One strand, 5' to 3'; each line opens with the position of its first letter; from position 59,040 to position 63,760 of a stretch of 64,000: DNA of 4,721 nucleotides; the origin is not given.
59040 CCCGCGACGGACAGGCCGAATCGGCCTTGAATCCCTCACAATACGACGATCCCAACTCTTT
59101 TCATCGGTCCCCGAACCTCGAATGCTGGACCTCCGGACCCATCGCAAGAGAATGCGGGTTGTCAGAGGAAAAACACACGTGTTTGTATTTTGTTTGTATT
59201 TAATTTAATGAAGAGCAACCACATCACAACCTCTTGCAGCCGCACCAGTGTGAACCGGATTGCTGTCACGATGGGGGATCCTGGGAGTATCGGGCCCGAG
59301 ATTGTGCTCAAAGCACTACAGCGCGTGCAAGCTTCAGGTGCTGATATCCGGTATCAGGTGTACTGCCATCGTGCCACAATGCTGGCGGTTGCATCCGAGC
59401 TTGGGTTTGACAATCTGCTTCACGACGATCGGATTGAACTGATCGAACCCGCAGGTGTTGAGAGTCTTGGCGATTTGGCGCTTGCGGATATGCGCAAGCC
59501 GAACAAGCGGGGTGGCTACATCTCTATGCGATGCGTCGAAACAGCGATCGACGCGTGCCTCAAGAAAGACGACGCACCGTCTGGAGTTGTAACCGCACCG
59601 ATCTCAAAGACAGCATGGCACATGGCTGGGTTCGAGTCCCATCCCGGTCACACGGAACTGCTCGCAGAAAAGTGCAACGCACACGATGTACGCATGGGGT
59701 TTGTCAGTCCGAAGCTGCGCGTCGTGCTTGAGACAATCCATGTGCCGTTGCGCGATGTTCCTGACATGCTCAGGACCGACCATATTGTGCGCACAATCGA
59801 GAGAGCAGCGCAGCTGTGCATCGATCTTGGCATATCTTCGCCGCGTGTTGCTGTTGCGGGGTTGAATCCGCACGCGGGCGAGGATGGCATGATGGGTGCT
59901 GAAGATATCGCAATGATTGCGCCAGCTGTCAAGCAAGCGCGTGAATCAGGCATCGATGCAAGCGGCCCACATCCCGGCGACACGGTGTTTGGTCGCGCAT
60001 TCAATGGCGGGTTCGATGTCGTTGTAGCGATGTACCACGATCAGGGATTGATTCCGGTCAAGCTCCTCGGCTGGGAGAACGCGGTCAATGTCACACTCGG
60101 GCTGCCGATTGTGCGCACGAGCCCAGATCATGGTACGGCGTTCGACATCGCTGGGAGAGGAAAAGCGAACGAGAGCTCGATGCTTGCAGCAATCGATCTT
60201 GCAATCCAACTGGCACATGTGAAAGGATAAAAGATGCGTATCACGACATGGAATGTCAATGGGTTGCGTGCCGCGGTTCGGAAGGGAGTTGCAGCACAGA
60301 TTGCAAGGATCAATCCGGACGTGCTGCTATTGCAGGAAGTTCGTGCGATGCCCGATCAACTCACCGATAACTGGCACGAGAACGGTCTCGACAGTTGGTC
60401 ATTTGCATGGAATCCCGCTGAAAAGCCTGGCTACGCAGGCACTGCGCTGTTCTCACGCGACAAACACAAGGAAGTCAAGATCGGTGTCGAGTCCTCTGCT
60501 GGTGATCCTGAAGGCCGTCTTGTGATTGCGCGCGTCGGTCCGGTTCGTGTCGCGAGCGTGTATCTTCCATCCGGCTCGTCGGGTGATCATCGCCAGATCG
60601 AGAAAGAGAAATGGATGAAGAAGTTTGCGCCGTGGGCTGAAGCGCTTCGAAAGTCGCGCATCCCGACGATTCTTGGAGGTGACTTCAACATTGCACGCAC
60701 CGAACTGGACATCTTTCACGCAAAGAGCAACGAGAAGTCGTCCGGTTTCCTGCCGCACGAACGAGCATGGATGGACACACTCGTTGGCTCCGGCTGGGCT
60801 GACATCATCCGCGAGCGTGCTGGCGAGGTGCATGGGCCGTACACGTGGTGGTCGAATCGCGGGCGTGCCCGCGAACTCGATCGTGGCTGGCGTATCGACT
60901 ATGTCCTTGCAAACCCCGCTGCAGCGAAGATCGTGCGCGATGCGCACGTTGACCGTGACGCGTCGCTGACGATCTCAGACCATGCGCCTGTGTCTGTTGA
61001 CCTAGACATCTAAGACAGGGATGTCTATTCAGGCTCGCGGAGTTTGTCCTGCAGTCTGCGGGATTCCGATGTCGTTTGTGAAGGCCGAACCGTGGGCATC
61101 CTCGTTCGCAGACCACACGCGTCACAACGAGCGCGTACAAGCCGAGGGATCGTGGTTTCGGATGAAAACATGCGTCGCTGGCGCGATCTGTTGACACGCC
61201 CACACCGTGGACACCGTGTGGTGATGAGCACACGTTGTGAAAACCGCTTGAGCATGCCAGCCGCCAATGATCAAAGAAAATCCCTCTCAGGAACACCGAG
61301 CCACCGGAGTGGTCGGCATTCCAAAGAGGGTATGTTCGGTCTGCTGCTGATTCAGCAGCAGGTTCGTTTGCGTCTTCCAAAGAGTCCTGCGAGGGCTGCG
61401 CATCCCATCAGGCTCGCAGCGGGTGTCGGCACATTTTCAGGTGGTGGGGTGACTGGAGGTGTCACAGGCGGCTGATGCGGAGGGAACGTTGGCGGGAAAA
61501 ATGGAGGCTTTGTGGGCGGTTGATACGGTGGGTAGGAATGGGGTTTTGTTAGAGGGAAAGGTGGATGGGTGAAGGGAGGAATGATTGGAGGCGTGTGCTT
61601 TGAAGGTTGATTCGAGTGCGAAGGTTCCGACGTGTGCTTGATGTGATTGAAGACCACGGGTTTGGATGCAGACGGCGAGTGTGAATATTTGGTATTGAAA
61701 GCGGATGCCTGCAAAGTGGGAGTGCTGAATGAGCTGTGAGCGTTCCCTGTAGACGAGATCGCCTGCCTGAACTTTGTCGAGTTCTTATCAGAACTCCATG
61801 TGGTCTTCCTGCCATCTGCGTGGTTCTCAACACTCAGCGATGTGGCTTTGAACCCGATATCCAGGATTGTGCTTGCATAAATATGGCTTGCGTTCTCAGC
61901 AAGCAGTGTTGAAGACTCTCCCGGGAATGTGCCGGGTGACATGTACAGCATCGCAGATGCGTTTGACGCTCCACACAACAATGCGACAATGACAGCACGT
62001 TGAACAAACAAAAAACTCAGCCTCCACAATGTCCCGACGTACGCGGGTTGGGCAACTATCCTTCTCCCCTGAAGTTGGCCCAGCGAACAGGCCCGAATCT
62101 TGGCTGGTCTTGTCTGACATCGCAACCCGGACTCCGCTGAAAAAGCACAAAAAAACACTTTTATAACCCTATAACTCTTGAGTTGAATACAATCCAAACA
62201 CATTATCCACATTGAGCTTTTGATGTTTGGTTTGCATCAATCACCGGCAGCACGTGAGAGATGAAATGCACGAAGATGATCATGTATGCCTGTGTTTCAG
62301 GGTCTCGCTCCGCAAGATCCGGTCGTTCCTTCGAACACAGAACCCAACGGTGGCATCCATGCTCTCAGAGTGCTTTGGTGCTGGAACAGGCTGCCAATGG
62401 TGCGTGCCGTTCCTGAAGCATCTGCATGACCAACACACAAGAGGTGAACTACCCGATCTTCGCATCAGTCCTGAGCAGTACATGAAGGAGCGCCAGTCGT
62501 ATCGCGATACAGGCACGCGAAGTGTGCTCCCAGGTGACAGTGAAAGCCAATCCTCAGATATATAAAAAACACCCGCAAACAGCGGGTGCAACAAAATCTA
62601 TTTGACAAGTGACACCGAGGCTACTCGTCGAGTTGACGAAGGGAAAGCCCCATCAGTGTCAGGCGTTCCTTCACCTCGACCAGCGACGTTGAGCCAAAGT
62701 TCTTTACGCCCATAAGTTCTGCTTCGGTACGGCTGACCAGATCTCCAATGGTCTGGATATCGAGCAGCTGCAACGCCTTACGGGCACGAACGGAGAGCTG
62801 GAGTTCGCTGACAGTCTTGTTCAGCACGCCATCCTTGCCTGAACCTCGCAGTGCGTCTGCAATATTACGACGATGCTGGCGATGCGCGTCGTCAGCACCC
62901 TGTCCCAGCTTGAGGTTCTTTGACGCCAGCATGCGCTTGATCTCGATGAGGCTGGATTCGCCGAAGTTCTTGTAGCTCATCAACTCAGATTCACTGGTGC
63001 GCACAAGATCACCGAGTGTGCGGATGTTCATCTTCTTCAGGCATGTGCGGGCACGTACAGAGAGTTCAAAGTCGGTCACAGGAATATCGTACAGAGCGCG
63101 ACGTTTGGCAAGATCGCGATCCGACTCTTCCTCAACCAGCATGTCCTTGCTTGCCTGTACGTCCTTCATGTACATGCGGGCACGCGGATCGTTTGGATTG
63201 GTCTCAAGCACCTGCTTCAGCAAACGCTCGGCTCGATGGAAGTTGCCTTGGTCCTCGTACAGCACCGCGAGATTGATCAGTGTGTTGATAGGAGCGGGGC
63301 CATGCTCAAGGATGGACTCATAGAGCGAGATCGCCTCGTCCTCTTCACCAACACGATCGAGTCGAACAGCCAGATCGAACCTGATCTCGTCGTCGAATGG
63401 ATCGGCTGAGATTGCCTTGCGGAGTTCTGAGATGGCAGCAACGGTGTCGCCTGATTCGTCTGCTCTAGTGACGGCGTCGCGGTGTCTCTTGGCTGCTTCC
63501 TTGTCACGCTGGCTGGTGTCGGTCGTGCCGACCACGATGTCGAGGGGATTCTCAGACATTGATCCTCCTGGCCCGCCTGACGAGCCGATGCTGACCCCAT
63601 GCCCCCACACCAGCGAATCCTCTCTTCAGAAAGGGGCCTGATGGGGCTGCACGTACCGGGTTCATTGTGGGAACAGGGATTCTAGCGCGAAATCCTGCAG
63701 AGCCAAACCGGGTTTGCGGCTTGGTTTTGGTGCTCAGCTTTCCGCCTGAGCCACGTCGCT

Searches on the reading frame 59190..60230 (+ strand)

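Call 45: search_protein_families(library=pfam, proteins=[window:59190-60230:+], max_evalue=0.001)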
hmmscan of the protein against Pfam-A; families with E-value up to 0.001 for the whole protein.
window:59190-60230:+ (346 aa): 1 family
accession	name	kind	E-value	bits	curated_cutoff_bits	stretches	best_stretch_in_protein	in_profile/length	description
PF04166.17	PdxA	-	2.2e-96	323.1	27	1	96-338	47-286/286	Pyridoxal phosphate biosynthetic protein PdxA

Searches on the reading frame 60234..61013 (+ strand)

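Call 45: search_protein_families(library=pfam, proteins=[window:60234-61013:+], max_evalue=0.001)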
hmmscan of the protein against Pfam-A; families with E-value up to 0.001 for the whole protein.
window:60234-61013:+ (259 aa): 1 family
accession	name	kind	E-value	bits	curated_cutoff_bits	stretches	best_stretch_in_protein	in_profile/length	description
PF03372.29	Exo_endo_phos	-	3.4e-32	112.3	24.5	1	5-250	2-225/225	Endonuclease/Exonuclease/phosphatase family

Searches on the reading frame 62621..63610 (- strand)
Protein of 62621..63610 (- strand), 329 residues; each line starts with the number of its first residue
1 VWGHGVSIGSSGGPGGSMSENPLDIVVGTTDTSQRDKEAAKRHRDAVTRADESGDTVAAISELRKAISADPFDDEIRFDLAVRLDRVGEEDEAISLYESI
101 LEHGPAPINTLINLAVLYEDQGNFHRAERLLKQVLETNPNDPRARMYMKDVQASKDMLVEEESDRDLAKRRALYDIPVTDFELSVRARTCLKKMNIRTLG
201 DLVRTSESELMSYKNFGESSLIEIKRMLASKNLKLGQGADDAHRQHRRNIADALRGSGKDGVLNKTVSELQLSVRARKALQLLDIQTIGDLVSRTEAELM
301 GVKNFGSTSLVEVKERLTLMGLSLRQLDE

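Call 45: search_protein_families(library=pfam, proteins=[window:62621-63610:-], max_evalue=0.001)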
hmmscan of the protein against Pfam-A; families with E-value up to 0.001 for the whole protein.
window:62621-63610:- (329 aa): 17 families
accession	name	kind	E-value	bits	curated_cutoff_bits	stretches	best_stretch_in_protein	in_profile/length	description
PF03118.21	RNA_pol_A_CTD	-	1.5e-38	130.8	23.8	2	170-229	7-66/67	Bacterial RNA polymerase, alpha chain C terminal domain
PF14559.12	TPR_19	-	3e-15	56.7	25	2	90-146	7-63/68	Tetratricopeptide repeat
PF13428.12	TPR_14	-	7.9e-14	51.2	23.5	1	111-147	4-40/44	Tetratricopeptide repeat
PF07719.23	TPR_2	-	2e-09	37.3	27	1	110-141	3-34/34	Tetratricopeptide repeat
PF13432.12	TPR_16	-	4.8e-09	36.9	32.7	0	114-147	3-36/65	Tetratricopeptide repeat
PF13176.12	TPR_7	-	4.8e-09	36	27.9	1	110-142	1-33/36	Tetratricopeptide repeat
PF13431.12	TPR_17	-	7.4e-08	32.5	24.4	0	96-128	1-33/34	Tetratricopeptide repeat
PF24575.1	TPR_Slam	-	1.8e-07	31.9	35.2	0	96-148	37-87/104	Surface lipoprotein assembly modifier, N-terminal TPR repeats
PF13424.12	TPR_12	-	2.6e-07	31.2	30.1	1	92-136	28-73/77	Tetratricopeptide repeat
PF00515.34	TPR_1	-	3.1e-07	30.3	27.8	1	110-141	3-34/34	Tetratricopeptide repeat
PF13181.12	TPR_8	-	5.3e-07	29.7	25.7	0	110-141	3-34/34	Tetratricopeptide repeat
PF13374.12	TPR_10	-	6.6e-07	29.6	27.5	1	109-137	3-31/42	Tetratricopeptide repeat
PF23914.1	TPR_CcmH_CycH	-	2e-05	24.9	42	1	54-142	64-156/158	Cytochrome c-type biogenesis protein H TPR domain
PF14561.12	TPR_20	-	5e-05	24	25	0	58-99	6-47/90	Tetratricopeptide repeat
PF13174.12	TPR_6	-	0.00016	22.5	26.3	0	113-140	5-32/33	Tetratricopeptide repeat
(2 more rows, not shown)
